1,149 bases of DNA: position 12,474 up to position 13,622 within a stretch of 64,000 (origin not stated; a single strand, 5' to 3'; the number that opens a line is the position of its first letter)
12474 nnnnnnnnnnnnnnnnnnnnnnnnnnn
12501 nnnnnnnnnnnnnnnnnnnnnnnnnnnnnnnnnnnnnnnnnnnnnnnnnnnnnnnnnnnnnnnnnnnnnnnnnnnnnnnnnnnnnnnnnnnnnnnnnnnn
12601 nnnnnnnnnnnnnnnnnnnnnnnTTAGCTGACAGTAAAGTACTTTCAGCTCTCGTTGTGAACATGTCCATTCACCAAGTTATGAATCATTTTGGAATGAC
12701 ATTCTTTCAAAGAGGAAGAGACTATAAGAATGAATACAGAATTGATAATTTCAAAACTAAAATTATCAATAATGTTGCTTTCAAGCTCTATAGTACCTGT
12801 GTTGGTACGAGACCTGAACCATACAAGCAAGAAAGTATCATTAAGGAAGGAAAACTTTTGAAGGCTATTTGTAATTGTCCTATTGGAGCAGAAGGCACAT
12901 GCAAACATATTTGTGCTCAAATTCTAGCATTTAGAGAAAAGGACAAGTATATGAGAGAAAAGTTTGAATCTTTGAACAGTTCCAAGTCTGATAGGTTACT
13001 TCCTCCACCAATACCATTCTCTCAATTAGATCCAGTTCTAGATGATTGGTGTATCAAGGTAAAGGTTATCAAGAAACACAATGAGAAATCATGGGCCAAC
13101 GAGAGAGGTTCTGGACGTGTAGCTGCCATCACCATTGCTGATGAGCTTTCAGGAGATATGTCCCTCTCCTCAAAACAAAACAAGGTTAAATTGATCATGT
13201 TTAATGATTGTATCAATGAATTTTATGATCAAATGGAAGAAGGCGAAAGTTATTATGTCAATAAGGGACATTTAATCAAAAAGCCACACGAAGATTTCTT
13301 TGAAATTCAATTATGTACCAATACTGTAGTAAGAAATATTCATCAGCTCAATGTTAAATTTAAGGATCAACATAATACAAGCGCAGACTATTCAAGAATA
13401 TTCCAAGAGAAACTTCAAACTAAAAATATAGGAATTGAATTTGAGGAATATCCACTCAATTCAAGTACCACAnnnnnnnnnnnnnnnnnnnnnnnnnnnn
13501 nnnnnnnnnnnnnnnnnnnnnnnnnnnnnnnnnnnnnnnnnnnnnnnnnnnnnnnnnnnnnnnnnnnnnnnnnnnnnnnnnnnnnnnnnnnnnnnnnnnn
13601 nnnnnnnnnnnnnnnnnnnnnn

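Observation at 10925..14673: P-loop kinase - SWIM zinc finger - RPA70-like OB-fold protein, possibly with a frame-shifted acidic tail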

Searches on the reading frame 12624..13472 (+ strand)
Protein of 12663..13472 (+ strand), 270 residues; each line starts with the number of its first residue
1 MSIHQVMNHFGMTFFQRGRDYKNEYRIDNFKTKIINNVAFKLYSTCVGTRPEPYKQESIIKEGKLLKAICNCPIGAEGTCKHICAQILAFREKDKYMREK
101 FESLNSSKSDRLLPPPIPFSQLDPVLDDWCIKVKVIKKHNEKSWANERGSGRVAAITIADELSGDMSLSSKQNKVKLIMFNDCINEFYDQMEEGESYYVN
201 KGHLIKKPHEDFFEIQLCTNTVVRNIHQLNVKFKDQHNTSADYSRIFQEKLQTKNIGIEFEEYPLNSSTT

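Call 6: search_solved_structures(query=window:12663-13472:+, max_evalue=10, show_alignments=3)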
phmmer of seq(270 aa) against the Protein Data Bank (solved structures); distinct sequences matched with E-value up to 10: 6.
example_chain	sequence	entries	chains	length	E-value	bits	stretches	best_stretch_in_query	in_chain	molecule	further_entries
1ynx_A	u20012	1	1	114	9.9e-08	35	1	116-208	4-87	Replication factor-A protein 1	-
4gnx_C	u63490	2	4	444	3.8e-07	33.1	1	115-204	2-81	Putative uncharacterized protein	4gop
1jmc_A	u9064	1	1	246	2.7e-06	30.3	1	116-214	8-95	PROTEIN (REPLICATION PROTEIN A (RPA))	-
1fgu_A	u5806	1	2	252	3.6e-06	29.9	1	116-214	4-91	REPLICATION PROTEIN A 70 KDA DNA-BINDING SUBUNIT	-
8rk2_A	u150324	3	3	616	8.9e-06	28.6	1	116-213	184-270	Replication protein A 70 kDa DNA-binding subunit, N-terminally processed | Replication protein A 70 kDa DNA-binding subunit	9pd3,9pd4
1gbq_A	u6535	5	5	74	0.18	14.5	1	152-213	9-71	GRB2 | GROWTH FACTOR RECEPTOR-BOUND PROTEIN 2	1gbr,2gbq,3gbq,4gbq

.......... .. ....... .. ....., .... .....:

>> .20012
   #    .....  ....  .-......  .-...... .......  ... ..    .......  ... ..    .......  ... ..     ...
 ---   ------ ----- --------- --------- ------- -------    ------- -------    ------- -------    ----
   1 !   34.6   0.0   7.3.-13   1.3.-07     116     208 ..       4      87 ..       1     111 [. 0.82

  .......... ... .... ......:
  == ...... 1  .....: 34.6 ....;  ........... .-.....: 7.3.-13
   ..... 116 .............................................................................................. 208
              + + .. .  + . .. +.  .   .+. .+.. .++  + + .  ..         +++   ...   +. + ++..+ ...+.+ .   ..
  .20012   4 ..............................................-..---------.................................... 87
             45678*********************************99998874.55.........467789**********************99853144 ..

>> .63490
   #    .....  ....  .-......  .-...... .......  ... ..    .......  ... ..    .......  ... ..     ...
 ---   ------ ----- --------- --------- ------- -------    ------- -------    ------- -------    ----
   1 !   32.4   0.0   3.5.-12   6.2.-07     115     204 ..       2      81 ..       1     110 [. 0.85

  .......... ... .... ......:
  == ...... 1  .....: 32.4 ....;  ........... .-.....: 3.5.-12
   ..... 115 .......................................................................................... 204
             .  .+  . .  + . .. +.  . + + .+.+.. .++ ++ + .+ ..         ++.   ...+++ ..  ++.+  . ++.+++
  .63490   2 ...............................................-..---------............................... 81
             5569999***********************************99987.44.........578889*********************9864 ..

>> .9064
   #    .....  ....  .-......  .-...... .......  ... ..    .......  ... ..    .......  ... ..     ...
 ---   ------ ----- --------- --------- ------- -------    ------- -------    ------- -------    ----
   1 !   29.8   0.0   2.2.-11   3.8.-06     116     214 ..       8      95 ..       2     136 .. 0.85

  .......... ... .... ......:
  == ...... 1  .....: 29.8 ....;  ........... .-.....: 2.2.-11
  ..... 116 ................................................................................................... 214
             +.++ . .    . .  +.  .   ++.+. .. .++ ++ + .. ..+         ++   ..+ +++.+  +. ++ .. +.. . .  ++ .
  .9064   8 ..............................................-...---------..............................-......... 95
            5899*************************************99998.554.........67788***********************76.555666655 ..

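Call 23: search_solved_structures(query=A5, max_evalue=10, show_alignments=2)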
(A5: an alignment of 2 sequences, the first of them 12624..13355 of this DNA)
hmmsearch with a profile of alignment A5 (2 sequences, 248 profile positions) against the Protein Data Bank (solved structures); distinct sequences matched with E-value up to 10: 5.
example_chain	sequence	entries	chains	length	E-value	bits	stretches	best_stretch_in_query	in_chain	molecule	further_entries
1jmc_A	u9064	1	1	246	1.1e-09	41.6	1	129-239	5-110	PROTEIN (REPLICATION PROTEIN A (RPA))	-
1fgu_A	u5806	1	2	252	2.2e-09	40.6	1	133-239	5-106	REPLICATION PROTEIN A 70 KDA DNA-BINDING SUBUNIT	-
8rk2_A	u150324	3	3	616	5.8e-09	39.2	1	132-239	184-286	Replication protein A 70 kDa DNA-binding subunit, N-terminally processed | Replication protein A 70 kDa DNA-binding subunit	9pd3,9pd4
4gnx_C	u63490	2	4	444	7.1e-09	39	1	134-233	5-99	Putative uncharacterized protein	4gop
1ynx_A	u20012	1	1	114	1.1e-08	38.3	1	134-221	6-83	Replication factor-A protein 1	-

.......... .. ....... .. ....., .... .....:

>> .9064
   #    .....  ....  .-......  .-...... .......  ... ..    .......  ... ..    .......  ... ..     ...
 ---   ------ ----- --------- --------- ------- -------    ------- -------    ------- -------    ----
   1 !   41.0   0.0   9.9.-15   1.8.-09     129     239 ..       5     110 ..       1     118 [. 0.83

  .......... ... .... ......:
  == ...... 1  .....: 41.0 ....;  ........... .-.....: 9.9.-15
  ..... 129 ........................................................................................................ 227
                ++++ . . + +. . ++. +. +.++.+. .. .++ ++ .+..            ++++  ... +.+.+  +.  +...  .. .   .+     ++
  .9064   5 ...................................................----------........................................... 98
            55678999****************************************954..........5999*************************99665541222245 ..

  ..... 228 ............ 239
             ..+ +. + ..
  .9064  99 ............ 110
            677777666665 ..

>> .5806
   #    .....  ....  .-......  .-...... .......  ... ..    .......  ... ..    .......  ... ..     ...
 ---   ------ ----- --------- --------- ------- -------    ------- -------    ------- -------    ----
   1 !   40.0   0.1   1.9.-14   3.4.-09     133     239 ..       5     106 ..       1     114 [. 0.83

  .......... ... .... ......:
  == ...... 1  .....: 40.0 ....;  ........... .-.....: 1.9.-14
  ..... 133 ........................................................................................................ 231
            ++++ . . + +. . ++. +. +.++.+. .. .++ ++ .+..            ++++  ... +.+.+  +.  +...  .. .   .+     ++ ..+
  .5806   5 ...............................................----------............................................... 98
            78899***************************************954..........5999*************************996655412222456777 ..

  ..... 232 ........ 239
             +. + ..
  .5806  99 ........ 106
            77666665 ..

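Call 33: search_protein_representatives(alignment_id=A5)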
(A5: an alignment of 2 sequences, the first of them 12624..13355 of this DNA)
Query: 2 sequences, 248 profile positions. Proteins with E-value up to 0.001 (for the whole library): 746; up to 1e-10: 25; up to 1e-30: 10. The best 150 are listed.
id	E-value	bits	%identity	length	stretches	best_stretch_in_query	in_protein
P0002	2.3e-152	522.1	-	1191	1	4-248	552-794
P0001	4.9e-145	498.1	-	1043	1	1-236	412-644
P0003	1.6e-72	260.6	-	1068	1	11-248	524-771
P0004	6.6e-68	245.5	-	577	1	6-224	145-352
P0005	3.7e-63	229.9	-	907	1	11-222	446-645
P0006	1.4e-49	185.4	-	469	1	110-244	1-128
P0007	3.7e-49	184.1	-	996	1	9-242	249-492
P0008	4.2e-48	180.6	-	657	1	110-247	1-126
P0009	1.5e-40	155.9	-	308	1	2-85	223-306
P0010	4.7e-40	154.2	-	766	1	9-242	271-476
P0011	7.8e-29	117.5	-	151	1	87-245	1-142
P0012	2.2e-23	99.6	-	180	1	13-105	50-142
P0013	2.5e-21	92.9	-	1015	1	12-223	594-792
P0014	3.9e-20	89.0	-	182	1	11-80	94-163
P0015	4.8e-16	75.6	-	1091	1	11-125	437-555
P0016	7.4e-16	75.0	-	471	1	87-243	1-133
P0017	4.4e-15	72.4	-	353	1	87-246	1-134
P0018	4.3e-13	65.9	-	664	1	14-104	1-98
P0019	4.7e-13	65.8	-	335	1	132-234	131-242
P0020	7.5e-13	65.1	-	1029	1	10-107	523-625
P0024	2.3e-11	60.2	-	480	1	128-240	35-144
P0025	1.0e-10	58.2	-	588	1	15-142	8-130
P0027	1.2e-10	57.9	-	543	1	19-118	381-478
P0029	3.0e-10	56.6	-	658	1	135-241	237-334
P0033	1.1e-09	54.8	-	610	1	135-225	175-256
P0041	2.2e-09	53.8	-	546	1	16-105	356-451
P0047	2.9e-09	53.4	-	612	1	134-242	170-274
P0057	6.6e-09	52.2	-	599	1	133-240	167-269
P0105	8.2e-08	48.6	-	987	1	42-112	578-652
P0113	1.2e-07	48.1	-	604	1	18-118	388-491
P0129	1.9e-07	47.4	-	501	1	18-109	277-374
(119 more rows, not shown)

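Call 35: list_cluster_members(proteins=[P0003, P0004, P0005, P0007, P0010, P0013, P0015, P0020, P0006, P0008])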
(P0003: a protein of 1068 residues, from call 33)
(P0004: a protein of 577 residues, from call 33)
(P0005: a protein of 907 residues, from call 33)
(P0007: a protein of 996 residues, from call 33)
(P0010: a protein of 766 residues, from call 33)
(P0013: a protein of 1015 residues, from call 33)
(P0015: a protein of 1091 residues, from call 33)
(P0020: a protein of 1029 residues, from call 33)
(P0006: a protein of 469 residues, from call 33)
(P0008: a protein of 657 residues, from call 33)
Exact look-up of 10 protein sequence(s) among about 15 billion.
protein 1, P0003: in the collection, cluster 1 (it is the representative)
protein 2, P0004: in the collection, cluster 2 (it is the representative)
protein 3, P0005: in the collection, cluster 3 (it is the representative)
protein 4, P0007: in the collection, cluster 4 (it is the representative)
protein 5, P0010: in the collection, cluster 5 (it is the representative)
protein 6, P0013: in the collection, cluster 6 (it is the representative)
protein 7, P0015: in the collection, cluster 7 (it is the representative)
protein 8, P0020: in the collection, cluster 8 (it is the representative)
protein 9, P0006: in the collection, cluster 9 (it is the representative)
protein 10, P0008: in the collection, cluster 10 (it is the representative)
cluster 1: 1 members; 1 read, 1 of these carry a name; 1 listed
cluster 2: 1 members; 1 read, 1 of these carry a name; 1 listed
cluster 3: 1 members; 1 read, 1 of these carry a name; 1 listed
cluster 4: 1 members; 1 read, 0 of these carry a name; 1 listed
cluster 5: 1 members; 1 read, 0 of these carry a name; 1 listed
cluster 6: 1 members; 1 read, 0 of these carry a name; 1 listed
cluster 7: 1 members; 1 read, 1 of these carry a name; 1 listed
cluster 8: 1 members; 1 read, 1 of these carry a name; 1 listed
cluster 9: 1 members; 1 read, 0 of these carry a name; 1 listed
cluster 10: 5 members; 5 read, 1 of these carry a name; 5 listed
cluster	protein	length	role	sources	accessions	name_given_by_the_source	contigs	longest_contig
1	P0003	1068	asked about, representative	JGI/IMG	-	hypothetical protein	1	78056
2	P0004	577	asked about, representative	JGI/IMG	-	hypothetical protein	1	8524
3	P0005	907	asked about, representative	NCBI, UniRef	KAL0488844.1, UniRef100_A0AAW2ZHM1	replication protein A DNA-binding subunit D [Acrasis kona] | Replication protein A DNA-binding subunit D n=1 Tax=Acrasis kona TaxID=1008807 ...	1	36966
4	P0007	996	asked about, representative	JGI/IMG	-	-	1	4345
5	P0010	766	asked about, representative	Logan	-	-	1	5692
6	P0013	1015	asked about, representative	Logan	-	-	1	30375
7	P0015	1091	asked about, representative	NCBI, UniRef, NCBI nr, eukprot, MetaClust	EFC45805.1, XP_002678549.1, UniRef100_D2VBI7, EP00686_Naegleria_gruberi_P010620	predicted protein [Naegleria gruberi] | Predicted protein n=1 Tax=Naegleria gruberi TaxID=5762 RepID=D2VBI7_NAEGR | uncharacterized protein NAEGRDRAFT_66231 [Naegleria gruberi]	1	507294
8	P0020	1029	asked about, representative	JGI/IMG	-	hypothetical protein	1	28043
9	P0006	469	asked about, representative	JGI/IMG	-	-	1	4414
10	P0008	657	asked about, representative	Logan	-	-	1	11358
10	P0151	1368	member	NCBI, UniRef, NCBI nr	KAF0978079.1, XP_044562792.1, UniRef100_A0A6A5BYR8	hypothetical protein FDP41_002594 [Naegleria fowleri] | SWIM-type domain-containing protein n=1 Tax=Naegleria fowleri TaxID=5763 ... | uncharacterized protein FDP41_002594 [Naegleria fowleri]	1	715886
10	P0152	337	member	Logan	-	-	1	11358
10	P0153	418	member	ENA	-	-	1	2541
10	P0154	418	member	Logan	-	-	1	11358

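Call 37: search_protein_families(library=pfam, max_evalue=1, proteins=[P0151, P0003, P0005, P0013, P0015, P0020, P0007, P0010])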
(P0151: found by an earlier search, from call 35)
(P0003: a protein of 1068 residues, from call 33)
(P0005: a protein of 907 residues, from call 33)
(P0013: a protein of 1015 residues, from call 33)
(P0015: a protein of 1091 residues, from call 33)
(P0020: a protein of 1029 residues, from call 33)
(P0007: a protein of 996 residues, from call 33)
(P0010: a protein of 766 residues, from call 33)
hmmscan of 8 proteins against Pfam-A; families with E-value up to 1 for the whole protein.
P0151 (1368 aa): 4 families
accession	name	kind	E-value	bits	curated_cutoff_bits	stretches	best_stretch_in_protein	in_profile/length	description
PF01336.31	tRNA_anti-codon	-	0.0021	18.4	27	1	754-828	11-71/75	OB-fold nucleic acid binding domain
PF02721.21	DUF223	-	0.034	14.9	24.6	1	736-816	7-82/104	Domain of unknown function DUF223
PF25303.1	DUF7879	-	0.11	12.9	26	1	279-308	62-91/146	Family of unknown function (DUF7879)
PF19498.4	DUF6033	-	0.16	12.3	25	0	469-534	35-102/205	Protein of unknown function (DUF6033)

P0003 (1068 aa): 3 families
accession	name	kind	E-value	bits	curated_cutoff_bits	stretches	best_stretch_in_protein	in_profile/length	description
PF01336.31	tRNA_anti-codon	-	0.0012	19.2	27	1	657-735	3-63/75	OB-fold nucleic acid binding domain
PF04434.22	SWIM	-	0.0034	17.3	19.6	1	596-616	15-36/38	SWIM zinc finger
PF02721.21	DUF223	-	0.066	14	24.6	1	646-740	6-88/104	Domain of unknown function DUF223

P0005 (907 aa): 4 families
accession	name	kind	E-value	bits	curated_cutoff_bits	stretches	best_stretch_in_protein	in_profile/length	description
PF01336.31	tRNA_anti-codon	-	3e-05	24.3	27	1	572-639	1-54/75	OB-fold nucleic acid binding domain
PF13671.12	AAA_33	-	0.0026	18.5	27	1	11-38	1-28/143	AAA domain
PF04434.22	SWIM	-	0.0038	17.2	19.6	1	514-539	9-36/38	SWIM zinc finger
PF02765.23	POT1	-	0.048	13.9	29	1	591-647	30-86/140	Telomeric single stranded DNA binding POT1/CDC13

P0013 (1015 aa): 0 families

P0015 (1091 aa): 5 families
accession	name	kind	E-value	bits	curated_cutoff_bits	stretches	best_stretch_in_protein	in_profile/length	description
PF00505.25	HMG_box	-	2.1e-13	50.9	25.4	1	627-693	2-67/69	HMG (high mobility group) box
PF09011.16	HMG_box_2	-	1.4e-08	35.7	22.4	1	627-691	5-68/72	HMG-box domain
PF24815.1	HMG_WDHD1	-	1.5e-08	34.9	51.6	1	629-679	1-51/51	WDHD1 HMG box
PF02732.21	ERCC4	-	0.048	14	24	1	105-185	48-104/140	ERCC4 domain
PF04434.22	SWIM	-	0.2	11.7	19.6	1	511-531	15-37/38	SWIM zinc finger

P0020 (1029 aa): 6 families
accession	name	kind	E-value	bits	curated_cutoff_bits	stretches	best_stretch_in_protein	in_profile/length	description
PF00505.25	HMG_box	-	2.3e-13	50.8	25.4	1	694-751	2-59/69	HMG (high mobility group) box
PF09011.16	HMG_box_2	-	6.6e-09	36.8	22.4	1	698-745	9-56/72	HMG-box domain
PF24815.1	HMG_WDHD1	-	0.0013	19.1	51.6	1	697-744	2-50/51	WDHD1 HMG box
PF04434.22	SWIM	-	0.021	14.8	19.6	1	595-620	9-36/38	SWIM zinc finger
PF11433.13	DUF3198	-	0.049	13.9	28.7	1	721-745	26-50/50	Protein of unknown function (DUF3198)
PF01012.27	ETF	-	0.078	13.2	26.7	1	830-864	88-121/181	Electron transfer flavoprotein domain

P0007 (996 aa): 2 families
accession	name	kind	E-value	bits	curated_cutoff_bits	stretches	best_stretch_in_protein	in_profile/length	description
PF22038.1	PRC2_EED_ins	-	0.049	14.1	27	1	184-228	51-96/146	Polycomb protein EED insertion domain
PF01336.31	tRNA_anti-codon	-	0.22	11.9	27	1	408-465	6-60/75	OB-fold nucleic acid binding domain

P0010 (766 aa): 2 families
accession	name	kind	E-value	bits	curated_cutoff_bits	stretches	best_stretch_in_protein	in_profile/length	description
PF04434.22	SWIM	-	0.18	11.8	19.6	1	342-362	13-35/38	SWIM zinc finger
PF12990.12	DUF3874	-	0.22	12.3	28.3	0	180-207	21-48/71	Domain of unknonw function from B. Theta Gene description (DUF3874)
